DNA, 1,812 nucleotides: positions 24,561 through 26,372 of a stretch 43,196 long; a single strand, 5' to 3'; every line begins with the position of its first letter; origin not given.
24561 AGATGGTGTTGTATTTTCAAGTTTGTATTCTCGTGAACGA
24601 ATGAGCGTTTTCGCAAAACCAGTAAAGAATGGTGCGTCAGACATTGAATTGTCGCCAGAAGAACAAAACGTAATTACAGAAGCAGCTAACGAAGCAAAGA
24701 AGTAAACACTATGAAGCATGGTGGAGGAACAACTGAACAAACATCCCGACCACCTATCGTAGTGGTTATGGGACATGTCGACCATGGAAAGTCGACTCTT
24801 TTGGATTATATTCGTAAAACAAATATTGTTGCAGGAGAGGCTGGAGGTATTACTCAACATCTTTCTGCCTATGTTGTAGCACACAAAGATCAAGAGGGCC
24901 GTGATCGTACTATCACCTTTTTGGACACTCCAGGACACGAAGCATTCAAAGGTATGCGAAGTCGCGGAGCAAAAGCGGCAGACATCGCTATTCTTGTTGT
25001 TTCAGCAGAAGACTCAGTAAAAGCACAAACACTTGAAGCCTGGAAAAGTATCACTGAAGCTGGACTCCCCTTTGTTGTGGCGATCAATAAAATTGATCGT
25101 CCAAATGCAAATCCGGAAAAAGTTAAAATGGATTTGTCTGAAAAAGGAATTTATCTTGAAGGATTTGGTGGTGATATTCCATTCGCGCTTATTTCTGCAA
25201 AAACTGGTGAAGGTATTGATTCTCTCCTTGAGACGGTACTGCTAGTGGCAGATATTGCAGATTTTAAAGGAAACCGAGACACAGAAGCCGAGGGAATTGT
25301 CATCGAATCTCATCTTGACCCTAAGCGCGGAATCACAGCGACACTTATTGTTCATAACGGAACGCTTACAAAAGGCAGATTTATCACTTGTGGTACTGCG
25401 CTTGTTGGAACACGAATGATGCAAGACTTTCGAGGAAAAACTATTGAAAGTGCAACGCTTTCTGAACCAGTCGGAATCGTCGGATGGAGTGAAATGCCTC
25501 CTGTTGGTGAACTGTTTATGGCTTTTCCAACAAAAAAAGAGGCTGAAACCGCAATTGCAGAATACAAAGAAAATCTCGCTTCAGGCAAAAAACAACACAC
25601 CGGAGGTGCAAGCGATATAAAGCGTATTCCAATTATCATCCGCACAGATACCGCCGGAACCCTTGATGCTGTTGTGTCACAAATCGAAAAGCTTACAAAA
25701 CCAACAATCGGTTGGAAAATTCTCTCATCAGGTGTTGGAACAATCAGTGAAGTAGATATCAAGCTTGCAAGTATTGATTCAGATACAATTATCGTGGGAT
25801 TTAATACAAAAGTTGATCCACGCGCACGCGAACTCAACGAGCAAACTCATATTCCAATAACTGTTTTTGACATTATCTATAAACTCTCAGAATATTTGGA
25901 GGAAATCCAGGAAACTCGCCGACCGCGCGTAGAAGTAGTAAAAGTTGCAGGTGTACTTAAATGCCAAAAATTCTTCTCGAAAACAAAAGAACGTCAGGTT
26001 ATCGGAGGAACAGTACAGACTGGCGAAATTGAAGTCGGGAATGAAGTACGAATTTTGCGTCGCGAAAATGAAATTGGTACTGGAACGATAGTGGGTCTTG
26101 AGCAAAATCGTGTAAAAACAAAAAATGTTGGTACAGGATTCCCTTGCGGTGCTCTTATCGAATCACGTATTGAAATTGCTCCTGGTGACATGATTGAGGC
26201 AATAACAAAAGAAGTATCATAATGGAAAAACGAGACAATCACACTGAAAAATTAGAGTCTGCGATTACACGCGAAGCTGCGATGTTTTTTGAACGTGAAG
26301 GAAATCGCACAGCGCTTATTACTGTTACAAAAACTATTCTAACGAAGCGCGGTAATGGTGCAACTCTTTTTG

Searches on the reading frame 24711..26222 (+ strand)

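Call 6: search_protein_families(library=pfam, proteins=[window:24711-26222:+], max_evalue=0.01)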
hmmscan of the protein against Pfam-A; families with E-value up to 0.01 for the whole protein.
window:24711-26222:+ (503 aa): 9 families
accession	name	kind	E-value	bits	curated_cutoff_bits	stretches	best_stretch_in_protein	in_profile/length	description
PF00009.33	GTP_EFTU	-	2.8e-38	131.8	26.5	1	16-177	5-183/188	Elongation factor Tu GTP binding domain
PF11987.13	IF-2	-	2.4e-25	89.2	27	1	287-396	10-116/117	Translation-initiation factor 2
PF22042.2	EF-G_D2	-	2.7e-19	69.5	27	1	192-271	1-83/84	Elongation factor G domain 2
PF01926.29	MMR_HSR1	-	3.5e-11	43.6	21.9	1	17-127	2-113/113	50S ribosome-binding GTPase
PF00071.28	Ras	-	1.9e-06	28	21.6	1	17-176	2-156/162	Ras family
PF08477.19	Roc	-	5.8e-06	27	27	1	17-129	2-119/119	Ras of Complex, Roc, domain of DAPkinase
PF00350.29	Dynamin_N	-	3.1e-05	24.5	27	0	17-50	1-34/168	Dynamin family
PF02421.24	FeoB_N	-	4.8e-05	23.4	27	1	17-175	3-155/156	Ferrous iron transport protein B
PF03144.31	GTP_EFTU_D2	-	0.0011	19.7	30.3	1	429-483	2-58/73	Elongation factor Tu domain 2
